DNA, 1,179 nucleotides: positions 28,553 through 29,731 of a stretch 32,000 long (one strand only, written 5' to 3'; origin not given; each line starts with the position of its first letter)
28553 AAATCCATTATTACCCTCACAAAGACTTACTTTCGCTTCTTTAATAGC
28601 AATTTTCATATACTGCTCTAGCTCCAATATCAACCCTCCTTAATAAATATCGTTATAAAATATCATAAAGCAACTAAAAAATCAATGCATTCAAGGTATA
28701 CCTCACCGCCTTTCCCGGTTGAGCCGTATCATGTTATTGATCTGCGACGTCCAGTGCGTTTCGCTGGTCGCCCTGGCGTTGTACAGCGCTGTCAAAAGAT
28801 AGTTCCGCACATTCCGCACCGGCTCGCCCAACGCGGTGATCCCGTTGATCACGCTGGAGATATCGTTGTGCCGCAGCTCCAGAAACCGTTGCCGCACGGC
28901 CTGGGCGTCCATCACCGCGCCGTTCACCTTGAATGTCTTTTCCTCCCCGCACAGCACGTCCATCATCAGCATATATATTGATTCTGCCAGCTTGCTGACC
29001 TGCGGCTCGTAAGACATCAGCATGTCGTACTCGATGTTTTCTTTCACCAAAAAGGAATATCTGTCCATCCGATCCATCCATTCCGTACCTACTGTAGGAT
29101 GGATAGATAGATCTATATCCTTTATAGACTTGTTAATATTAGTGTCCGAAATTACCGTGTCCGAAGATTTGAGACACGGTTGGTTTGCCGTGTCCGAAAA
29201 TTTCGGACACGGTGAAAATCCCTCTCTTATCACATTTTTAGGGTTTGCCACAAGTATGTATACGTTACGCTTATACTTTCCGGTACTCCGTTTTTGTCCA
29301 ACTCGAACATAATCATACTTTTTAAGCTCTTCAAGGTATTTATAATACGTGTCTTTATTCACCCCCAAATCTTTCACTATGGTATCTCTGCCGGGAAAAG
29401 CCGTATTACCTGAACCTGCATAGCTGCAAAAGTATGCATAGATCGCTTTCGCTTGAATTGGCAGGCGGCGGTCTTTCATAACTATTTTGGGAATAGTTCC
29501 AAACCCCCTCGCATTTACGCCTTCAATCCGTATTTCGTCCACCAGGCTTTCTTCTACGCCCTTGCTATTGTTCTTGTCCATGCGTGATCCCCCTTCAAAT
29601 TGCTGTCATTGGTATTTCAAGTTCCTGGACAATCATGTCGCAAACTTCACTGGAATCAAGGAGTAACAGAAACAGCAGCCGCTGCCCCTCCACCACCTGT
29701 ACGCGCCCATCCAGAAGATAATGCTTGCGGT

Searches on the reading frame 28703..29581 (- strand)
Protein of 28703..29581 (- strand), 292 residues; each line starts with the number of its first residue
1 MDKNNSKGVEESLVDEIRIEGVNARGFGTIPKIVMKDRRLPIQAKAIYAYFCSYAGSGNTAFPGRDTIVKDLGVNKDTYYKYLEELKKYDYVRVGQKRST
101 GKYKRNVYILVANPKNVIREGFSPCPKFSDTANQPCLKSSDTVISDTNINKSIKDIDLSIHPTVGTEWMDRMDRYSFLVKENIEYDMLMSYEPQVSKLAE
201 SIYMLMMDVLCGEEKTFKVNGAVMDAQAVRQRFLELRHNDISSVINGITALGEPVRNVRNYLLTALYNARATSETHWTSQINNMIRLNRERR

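Call 11: search_protein_families(library=pfam, proteins=[window:28703-29581:-], max_evalue=0.01)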
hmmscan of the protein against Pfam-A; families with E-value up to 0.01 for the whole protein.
window:28703-29581:- (292 aa): 3 families
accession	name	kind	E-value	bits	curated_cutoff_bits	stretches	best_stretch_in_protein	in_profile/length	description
PF19481.4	DUF6017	-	6.5e-20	72.3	27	1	171-283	31-143/148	Family of unknown function (DUF6017)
PF13730.12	HTH_36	-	3.1e-11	43.3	25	1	39-92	2-55/55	Helix-turn-helix domain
PF22343.1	Surface-like_ins_dom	-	0.0029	18.1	27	1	75-120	1-46/100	Pilus-presented adhesin helical insertion domain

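Call 15: find_related_loci(query=window:28703-29581:-, collection=genome_contigs, flank=10000)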
Query window:28703-29581:- (292 aa) in genome_contigs; peptide patterns used: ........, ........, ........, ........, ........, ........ (x = any residue, [..] = any of these).
37 stretches matched a pattern; 3 encode a relative of the query (tblastn E <= 1e-3); 3 distinct loci.
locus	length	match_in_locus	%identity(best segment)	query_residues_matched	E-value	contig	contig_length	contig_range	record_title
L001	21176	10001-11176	45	1-252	8e-27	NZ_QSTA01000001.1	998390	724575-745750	Eubacterium sp. OM08-24 OM08-24.Scaf1, whole genome shotgun sequence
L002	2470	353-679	48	9-114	3e-27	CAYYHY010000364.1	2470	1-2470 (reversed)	MAG TPA_asm: uncultured Oscillospiraceae bacterium isolate SRP314395_co1_33 genome assembly, contig: NODE_34324_length_2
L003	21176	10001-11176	46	1-252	4e-27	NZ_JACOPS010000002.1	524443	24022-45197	Ruminococcus intestinalis strain NSJ-71 M23_ctg002, whole genome shotgun sequence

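Call 20: find_encoding_contigs(protein=window:28703-29581:-, flank=10000, max_places=10)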
Protein window:28703-29581:- (292 aa): 5 contigs read that carry it; 2 places shown.
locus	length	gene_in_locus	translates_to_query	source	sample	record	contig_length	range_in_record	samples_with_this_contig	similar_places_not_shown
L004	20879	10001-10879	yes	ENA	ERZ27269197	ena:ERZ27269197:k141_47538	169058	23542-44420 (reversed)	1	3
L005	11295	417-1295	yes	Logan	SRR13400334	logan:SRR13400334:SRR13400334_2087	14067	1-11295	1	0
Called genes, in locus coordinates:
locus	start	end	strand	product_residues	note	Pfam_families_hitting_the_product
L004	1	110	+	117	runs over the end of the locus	-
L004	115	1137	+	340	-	PF26125:AcrVA2-like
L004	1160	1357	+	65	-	-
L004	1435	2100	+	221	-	PF14191:YodL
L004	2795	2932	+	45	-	-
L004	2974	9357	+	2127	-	PF28553:WH_1, PF28554:DUF8437, PF00176:SNF2-rel_dom (weak), PF04851:ResIII (weak), PF28555:Helicase_dom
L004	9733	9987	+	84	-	-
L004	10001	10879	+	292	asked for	PF13730:HTH_36, PF19481:DUF6017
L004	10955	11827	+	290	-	PF00383:dCMP_cyt_deam_1, PF14437:MafB19-deam, PF14439:Bd3614-deam (weak)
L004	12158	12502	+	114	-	PF21983:NikA-like, PF05713:MobC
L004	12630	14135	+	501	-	PF03432:Relaxase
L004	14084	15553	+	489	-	PF12687:DUF3801 (weak)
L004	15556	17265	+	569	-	PF02534:T4SS-DNA_transf, PF10412:TrwB_AAD_bind, PF12696:TraG-D_C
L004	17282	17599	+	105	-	-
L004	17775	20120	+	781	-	PF12846:AAA_10, PF19044:P-loop_TraG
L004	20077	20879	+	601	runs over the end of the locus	PF00877:NLPC_P60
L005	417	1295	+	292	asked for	PF13730:HTH_36, PF19481:DUF6017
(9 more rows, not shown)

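Call 21: find_homologous_proteins(query=window:28703-29581:-)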
Query window:28703-29581:- (292 aa): 377 proteins with E <= 0.001 among 946 candidates; the best 120 are listed.
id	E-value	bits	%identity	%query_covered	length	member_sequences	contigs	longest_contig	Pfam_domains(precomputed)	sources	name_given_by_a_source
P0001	1.5e-192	656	100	100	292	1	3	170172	PF19481.4,PF13730.13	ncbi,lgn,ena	-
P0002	2.4e-164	564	86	100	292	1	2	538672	PF19481.4,PF13730.13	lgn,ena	-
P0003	3.8e-146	504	78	100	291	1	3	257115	PF19481.4,PF13730.13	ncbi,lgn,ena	-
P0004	3.3e-125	435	69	100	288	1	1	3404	PF19481.4,PF13730.13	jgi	jgi:hypothetical protein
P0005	6.9e-116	405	68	97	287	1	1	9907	PF19481.4,PF13730.13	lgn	-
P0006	4.8e-110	386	63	100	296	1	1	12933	PF19481.4,PF13730.13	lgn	-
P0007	3.8e-106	373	60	95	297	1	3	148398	PF19481.4,PF13730.13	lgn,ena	-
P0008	9.9e-105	368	59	98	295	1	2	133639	PF19481.4,PF13730.13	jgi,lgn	jgi:hypothetical protein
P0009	2.4e-102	360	61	95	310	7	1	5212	PF19481.4,PF13730.13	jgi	-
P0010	2.4e-100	354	60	96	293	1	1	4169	PF19481.4,PF13730.13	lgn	-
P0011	3.2e-100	354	59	99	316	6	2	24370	PF19481.4,PF13730.13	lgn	-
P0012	5.1e-99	350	60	100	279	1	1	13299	PF19481.4,PF13730.13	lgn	-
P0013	7.6e-99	349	59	99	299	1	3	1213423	PF19481.4,PF13730.13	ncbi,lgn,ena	-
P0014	1.6e-98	348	58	99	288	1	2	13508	PF19481.4,PF13730.13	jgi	jgi:hypothetical protein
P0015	2.5e-94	334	59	97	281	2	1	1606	PF19481.4,PF13730.13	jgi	jgi:hypothetical protein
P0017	3.1e-80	288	50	100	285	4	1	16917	PF19481.4,PF13730.13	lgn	-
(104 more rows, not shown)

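Call 22: find_encoding_contigs(protein=P0002, flank=10000, max_places=3)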
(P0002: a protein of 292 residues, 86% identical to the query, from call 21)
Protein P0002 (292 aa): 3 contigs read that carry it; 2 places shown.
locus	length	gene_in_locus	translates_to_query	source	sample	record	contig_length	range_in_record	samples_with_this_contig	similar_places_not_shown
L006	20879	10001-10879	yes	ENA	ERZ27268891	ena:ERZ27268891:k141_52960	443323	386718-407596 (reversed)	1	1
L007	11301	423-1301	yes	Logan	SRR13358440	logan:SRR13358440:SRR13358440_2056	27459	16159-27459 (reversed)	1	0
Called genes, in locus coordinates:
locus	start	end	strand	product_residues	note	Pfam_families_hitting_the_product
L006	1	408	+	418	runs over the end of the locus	PF13154:DUF3991, PF13155:Toprim_2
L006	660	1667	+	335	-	PF00145:DNA_methylase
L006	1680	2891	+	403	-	PF09019:EcoRII-C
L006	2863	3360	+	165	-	PF03852:Vsr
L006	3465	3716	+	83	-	-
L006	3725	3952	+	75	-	-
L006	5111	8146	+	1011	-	PF13289:SIR2_2, PF25199:nSTAND_NTPase5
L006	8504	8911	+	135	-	-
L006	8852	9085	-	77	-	-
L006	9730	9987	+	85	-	-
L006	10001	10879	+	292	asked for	PF13730:HTH_36, PF19481:DUF6017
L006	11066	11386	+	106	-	PF21983:NikA-like, PF05713:MobC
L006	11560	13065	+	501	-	PF03432:Relaxase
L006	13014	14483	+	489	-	PF12687:DUF3801 (faint)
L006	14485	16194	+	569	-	PF02534:T4SS-DNA_transf, PF10412:TrwB_AAD_bind, PF12696:TraG-D_C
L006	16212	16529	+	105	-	-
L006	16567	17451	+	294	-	PF19478:TrbL_2 (weak)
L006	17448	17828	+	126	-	PF12666:PrgI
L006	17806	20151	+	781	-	PF01935:DUF87, PF12846:AAA_10, PF19044:P-loop_TraG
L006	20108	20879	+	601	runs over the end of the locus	PF00877:NLPC_P60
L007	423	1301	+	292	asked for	PF13730:HTH_36, PF19481:DUF6017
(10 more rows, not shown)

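Call 23: find_encoding_contigs(protein=P0003, flank=10000, max_places=3)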
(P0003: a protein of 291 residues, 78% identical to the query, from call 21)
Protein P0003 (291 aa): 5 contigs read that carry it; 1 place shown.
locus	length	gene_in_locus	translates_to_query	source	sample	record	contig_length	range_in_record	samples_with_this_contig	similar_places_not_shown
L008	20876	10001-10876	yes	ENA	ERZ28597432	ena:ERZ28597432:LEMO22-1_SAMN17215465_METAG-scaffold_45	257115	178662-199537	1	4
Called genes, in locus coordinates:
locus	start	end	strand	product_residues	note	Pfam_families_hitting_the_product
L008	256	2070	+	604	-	PF13451:zf_Tbcl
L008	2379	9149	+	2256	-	PF01624:MutS_I, PF28553:WH_1, PF28554:DUF8437, PF00176:SNF2-rel_dom (weak), PF04851:ResIII (weak), PF28555:Helicase_dom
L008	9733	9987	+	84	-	-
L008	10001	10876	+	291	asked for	PF13730:HTH_36 (weak), PF19481:DUF6017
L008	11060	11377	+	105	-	PF21983:NikA-like, PF05713:MobC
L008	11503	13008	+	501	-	PF03432:Relaxase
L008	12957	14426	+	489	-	PF12687:DUF3801 (weak)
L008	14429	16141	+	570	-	PF02534:T4SS-DNA_transf, PF10412:TrwB_AAD_bind, PF12696:TraG-D_C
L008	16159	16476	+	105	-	-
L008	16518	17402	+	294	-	PF19478:TrbL_2 (weak)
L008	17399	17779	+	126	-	PF12666:PrgI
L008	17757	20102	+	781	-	PF12846:AAA_10, PF19044:P-loop_TraG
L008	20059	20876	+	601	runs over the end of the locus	PF00877:NLPC_P60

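Call 24: find_encoding_contigs(protein=P0007, flank=10000, max_places=3)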
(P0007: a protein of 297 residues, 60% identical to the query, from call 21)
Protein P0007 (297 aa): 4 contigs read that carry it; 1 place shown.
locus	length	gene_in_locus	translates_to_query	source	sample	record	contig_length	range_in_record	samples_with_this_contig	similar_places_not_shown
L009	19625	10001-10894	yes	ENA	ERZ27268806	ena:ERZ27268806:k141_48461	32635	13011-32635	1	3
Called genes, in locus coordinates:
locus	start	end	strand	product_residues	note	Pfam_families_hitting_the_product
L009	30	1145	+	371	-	PF13154:DUF3991, PF13155:Toprim_2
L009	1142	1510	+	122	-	-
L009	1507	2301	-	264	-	-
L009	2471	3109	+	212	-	PF14191:YodL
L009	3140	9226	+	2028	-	PF07669:Eco57I (faint), PF28553:WH_1, PF28554:DUF8437, PF00176:SNF2-rel_dom (faint), PF04851:ResIII (weak), PF28555:Helicase_dom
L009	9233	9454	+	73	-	-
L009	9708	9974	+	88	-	-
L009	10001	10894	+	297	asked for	PF13730:HTH_36, PF19481:DUF6017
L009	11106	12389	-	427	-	PF01548:DEDD_Tnp_IS110, PF02371:Transposase_20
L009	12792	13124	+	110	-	PF21983:NikA-like, PF05713:MobC (weak)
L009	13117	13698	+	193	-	-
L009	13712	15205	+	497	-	PF03432:Relaxase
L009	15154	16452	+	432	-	PF12687:DUF3801 (weak)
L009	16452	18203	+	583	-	PF02534:T4SS-DNA_transf, PF10412:TrwB_AAD_bind, PF12696:TraG-D_C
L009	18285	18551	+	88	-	-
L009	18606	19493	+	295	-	PF19478:TrbL_2 (weak)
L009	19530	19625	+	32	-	?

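Call 25: find_encoding_contigs(protein=P0013, flank=10000, max_places=3)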
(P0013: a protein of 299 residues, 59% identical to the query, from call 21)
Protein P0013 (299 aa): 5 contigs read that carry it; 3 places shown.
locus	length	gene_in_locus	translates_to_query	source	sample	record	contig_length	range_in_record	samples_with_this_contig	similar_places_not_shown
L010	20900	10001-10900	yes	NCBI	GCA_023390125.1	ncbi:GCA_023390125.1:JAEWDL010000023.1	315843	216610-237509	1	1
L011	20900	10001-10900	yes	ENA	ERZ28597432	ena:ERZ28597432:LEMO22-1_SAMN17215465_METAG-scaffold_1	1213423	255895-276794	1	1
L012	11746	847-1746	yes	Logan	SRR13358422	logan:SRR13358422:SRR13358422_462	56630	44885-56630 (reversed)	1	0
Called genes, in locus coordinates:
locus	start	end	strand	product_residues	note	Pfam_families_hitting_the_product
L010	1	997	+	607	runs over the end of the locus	PF26398:Cap2_linker, PF00899:ThiF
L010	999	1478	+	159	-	PF14464:Prok-JAB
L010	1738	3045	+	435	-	PF02463:SMC_N, PF13175:AAA_15, PF13476:AAA_23, PF13514:AAA_27 (faint), PF13175:AAA_15, PF13304:AAA_21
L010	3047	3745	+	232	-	PF01844:HNH (weak)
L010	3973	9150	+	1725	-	PF02384:N6_Mtase, PF28553:WH_1, PF28554:DUF8437, PF00176:SNF2-rel_dom (weak), PF04851:ResIII (weak), PF28555:Helicase_dom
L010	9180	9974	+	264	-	-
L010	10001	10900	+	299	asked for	PF13730:HTH_36, PF19481:DUF6017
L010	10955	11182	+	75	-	-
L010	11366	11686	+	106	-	PF21983:NikA-like, PF05713:MobC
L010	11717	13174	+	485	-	PF03432:Relaxase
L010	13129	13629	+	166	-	PF12687:DUF3801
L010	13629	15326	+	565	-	PF02534:T4SS-DNA_transf, PF10412:TrwB_AAD_bind, PF12696:TraG-D_C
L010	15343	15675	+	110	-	-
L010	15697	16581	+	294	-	PF19478:TrbL_2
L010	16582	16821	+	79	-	-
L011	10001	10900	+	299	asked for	PF13730:HTH_36, PF19481:DUF6017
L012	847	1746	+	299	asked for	PF13730:HTH_36, PF19481:DUF6017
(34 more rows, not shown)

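Call 32: find_related_loci(query=A1, collection=metagenome_contigs, flank=10000)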
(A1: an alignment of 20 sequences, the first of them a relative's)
Query A1 (292 aa) in metagenome_contigs; peptide patterns used: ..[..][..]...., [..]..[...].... (x = any residue, [..] = any of these).
413 stretches matched a pattern; 223 encode a relative of the query (tblastn E <= 1e-3); the best 80 are kept; 80 distinct loci.
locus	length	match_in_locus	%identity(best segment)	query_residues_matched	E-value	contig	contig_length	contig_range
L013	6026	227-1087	59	1-290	6e-107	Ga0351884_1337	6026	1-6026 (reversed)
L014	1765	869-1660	39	15-287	3e-55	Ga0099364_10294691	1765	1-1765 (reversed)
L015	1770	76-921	35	13-281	2e-52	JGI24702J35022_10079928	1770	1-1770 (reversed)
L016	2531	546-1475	34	1-283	3e-46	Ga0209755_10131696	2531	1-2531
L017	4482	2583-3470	33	7-282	1e-45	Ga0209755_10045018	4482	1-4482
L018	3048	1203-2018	35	13-281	5e-46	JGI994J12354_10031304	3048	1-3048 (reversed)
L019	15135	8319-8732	54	11-146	3e-41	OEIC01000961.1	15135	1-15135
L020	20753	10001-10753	33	10-269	7e-40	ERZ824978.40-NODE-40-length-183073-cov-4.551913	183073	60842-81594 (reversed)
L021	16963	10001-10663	36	11-234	6e-38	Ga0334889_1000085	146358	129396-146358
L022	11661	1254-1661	52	14-147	1e-37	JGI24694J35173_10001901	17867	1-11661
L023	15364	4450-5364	30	12-281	6e-38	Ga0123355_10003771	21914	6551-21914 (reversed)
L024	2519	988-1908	33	17-283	2e-37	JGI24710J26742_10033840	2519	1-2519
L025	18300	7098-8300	29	8-281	1e-36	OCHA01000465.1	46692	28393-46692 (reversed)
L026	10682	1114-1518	49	13-150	2e-36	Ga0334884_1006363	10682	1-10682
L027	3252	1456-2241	31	10-282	2e-36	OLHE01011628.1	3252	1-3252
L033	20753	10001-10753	30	10-269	1e-35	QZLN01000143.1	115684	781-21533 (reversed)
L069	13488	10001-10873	49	6-156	1e-31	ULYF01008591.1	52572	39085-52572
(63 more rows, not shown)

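Call 39: find_encoding_contigs(protein=P0004, flank=10000, max_places=2)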
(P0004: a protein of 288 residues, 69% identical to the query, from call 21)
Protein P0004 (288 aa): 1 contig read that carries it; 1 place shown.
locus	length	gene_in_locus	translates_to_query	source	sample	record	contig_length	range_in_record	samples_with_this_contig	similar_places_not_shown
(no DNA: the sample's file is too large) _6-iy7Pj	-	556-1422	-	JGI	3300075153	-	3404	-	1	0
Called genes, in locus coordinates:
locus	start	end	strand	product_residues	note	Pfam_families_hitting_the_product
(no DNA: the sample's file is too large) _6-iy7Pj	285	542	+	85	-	-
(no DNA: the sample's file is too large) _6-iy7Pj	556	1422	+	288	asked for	PF13730:HTH_36, PF19481:DUF6017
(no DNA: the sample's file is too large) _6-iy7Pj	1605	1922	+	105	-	PF21983:NikA-like, PF05713:MobC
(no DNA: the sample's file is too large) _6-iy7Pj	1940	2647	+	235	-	PF03432:Relaxase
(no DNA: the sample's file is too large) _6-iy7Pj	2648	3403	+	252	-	?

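Call 40: find_encoding_contigs(protein=P0006, flank=10000, max_places=2)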
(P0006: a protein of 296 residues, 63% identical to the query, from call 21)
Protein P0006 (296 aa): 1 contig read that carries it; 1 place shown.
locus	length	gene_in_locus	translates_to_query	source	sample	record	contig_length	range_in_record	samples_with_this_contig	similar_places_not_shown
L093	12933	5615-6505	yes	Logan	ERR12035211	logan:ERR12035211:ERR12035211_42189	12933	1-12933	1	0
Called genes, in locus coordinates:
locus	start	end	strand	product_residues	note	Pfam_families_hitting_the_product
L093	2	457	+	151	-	?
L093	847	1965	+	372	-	PF00142:Fer4_NifH (faint), PF01656:CbiA, PF02374:ArsA_ATPase (weak), PF06564:CBP_BcsQ (faint), PF09140:MipZ (weak), PF10609:ParA (weak), PF13614:AAA_31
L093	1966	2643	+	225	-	PF04607:RelA_SpoT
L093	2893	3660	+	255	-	PF02661:Fic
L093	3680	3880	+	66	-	-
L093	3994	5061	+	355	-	PF08401:ArdcN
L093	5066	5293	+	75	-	PF14203:TTRAP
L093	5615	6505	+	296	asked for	PF13730:HTH_36, PF19481:DUF6017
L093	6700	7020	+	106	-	PF21983:NikA-like, PF05713:MobC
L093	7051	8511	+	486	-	PF03432:Relaxase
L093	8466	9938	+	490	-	-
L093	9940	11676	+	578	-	PF02534:T4SS-DNA_transf, PF10412:TrwB_AAD_bind, PF12696:TraG-D_C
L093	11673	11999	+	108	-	PF04956:TrbC (faint)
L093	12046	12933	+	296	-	?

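Call 41: find_encoding_contigs(protein=P0008, flank=10000, max_places=2)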
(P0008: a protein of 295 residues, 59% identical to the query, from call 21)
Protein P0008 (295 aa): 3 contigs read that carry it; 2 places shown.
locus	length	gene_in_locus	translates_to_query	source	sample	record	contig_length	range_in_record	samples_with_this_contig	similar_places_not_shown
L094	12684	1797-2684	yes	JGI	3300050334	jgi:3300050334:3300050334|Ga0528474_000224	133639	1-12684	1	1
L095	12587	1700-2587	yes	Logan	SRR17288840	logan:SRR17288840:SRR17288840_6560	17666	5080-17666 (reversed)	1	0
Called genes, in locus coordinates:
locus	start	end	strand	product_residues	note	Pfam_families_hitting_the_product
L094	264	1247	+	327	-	-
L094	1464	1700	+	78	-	-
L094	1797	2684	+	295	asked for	PF13730:HTH_36, PF19481:DUF6017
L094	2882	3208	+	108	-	PF21983:NikA-like, PF05713:MobC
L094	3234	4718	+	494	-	PF03432:Relaxase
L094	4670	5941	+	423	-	PF12687:DUF3801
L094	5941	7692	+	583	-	PF02534:T4SS-DNA_transf, PF10412:TrwB_AAD_bind, PF12696:TraG-D_C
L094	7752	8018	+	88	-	-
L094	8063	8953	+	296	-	-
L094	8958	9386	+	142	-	PF12666:PrgI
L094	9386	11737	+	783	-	PF12846:AAA_10, PF19044:P-loop_TraG (weak)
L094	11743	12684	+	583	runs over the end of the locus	PF00877:NLPC_P60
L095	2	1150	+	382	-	?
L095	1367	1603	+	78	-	-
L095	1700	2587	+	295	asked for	PF13730:HTH_36, PF19481:DUF6017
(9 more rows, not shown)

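Call 54: find_encoding_contigs(protein=P0005, flank=10000, max_places=2)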
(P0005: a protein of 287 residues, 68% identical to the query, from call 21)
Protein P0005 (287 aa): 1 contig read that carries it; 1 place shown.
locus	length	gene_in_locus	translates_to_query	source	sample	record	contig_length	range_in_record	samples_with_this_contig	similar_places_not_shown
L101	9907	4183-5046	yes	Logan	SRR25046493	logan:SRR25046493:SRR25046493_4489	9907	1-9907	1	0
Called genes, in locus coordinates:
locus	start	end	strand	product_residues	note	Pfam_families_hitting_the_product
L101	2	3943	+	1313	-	?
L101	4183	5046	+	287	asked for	PF13730:HTH_36, PF19481:DUF6017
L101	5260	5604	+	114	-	PF21983:NikA-like, PF05713:MobC (weak)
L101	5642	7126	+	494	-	PF03432:Relaxase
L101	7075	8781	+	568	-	PF12687:DUF3801 (faint)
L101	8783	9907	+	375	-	?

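Call 55: find_encoding_contigs(protein=P0017, flank=10000, max_places=2)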
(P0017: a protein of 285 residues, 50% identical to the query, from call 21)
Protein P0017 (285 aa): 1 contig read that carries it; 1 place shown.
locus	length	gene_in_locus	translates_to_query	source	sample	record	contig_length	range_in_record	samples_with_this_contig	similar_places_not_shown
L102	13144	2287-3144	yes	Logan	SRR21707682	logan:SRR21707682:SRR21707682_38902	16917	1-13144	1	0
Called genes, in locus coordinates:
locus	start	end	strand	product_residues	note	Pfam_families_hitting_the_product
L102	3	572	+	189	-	?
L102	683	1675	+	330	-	PF08401:ArdcN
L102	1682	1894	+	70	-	PF14203:TTRAP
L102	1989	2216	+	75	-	-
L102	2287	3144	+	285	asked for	PF13730:HTH_36 (faint), PF19481:DUF6017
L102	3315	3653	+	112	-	PF21983:NikA-like, PF05713:MobC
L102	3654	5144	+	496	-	PF03432:Relaxase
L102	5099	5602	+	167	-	PF12687:DUF3801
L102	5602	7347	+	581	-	PF02534:T4SS-DNA_transf, PF10412:TrwB_AAD_bind, PF12696:TraG-D_C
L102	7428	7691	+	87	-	-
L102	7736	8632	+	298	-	PF04610:TrbL (weak)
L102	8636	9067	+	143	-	PF12666:PrgI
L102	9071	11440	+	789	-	PF19044:P-loop_TraG (faint), PF12846:AAA_10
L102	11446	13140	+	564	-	PF00877:NLPC_P60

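Call 64: search_protein_families(library=pfam, proteins=[L033:5613-5966:+, L033:6035-6925:+, L033:7155-7532:+, L033:7612-8034:+, L033:8636-9847:+, L033:9992-11047:+, L033:11458-12099:+, L069:8557-9963:+, L069:9989-11464:+, L069:11835-12416:+], max_evalue=0.01)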
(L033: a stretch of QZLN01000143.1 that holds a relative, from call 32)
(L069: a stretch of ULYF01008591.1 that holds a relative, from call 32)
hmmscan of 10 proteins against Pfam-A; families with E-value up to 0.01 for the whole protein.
L033:5613-5966:+ (117 aa): 1 family
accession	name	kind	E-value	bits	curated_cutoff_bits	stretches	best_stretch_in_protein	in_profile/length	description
PF21983.2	NikA-like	-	0.004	17.7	27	1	12-47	1-36/72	Mobilization protein NikA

L033:6035-6925:+ (296 aa): 0 families

L033:7155-7532:+ (125 aa): 1 family
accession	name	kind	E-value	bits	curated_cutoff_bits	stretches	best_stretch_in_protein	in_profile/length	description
PF01402.27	RHH_1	-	0.00043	20.6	20.5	1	56-80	6-30/39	Ribbon-helix-helix protein, copG family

L033:7612-8034:+ (140 aa): 1 family
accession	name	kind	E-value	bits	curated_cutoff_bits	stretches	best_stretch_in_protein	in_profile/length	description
PF01402.27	RHH_1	-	0.00051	20.3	20.5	1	15-43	8-36/39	Ribbon-helix-helix protein, copG family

L033:8636-9847:+ (403 aa): 3 families
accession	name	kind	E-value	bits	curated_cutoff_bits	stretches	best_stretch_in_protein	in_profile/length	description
PF18555.7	MobL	-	5.4e-77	259.8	28.5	1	1-364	1-367/383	MobL relaxases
PF03432.20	Relaxase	-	0.00031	21.5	24.6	1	74-156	30-98/132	MobA/VirD2-like, nuclease domain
PF06191.17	DUF995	-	0.0012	19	20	1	134-194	35-95/140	Protein of unknown function (DUF995)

L033:9992-11047:+ (351 aa): 5 families
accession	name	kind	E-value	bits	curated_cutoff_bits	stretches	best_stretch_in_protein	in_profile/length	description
PF13730.12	HTH_36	-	3.2e-09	36.9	25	1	33-86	2-55/55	Helix-turn-helix domain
PF21984.2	DnaD_N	-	4.2e-05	24.1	27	1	45-102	25-81/101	DnaD N-terminal domain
PF19481.4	DUF6017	-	0.00037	21.2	27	1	137-254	10-129/148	Family of unknown function (DUF6017)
PF11662.13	DUF3263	-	0.00065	19.9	22.3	1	61-83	26-48/74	Protein of unknown function (DUF3263)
PF01978.25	TrmB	-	0.00079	19.7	25.6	0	60-105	26-65/68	Sugar-specific transcriptional regulator TrmB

L033:11458-12099:+ (213 aa): 1 family
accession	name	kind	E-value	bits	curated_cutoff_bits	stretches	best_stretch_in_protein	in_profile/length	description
PF00239.26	Resolvase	-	6.2e-29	101.4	23.3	1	3-146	2-143/145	Resolvase, N terminal domain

L069:8557-9963:+ (468 aa): 2 families
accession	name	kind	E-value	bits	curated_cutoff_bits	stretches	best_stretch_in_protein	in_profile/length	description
PF02195.25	ParB_N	-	4.1e-05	24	26.3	1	69-121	15-66/95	ParB N-terminal domain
PF20588.3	DMTF1_N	-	0.0029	18.8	28.1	0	221-264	23-63/73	Cyclin-D-binding Myb-like transcription factor 1 N-terminal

L069:9989-11464:+ (491 aa): 2 families
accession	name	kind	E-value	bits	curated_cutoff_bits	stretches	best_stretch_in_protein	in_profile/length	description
PF13730.12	HTH_36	-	3.5e-15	56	25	2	36-88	3-55/55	Helix-turn-helix domain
PF21984.2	DnaD_N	-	0.0035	17.9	27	0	56-106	33-83/101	DnaD N-terminal domain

L069:11835-12416:+ (193 aa): 2 families
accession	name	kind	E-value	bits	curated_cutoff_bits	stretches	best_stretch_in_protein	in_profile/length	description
PF10255.15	Paf67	-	6.6e-05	22.6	27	1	12-144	171-301/397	RNA polymerase I-associated factor PAF67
PF13273.12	DUF4064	-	0.0021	18.7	32.1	1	93-166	6-81/102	Protein of unknown function (DUF4064)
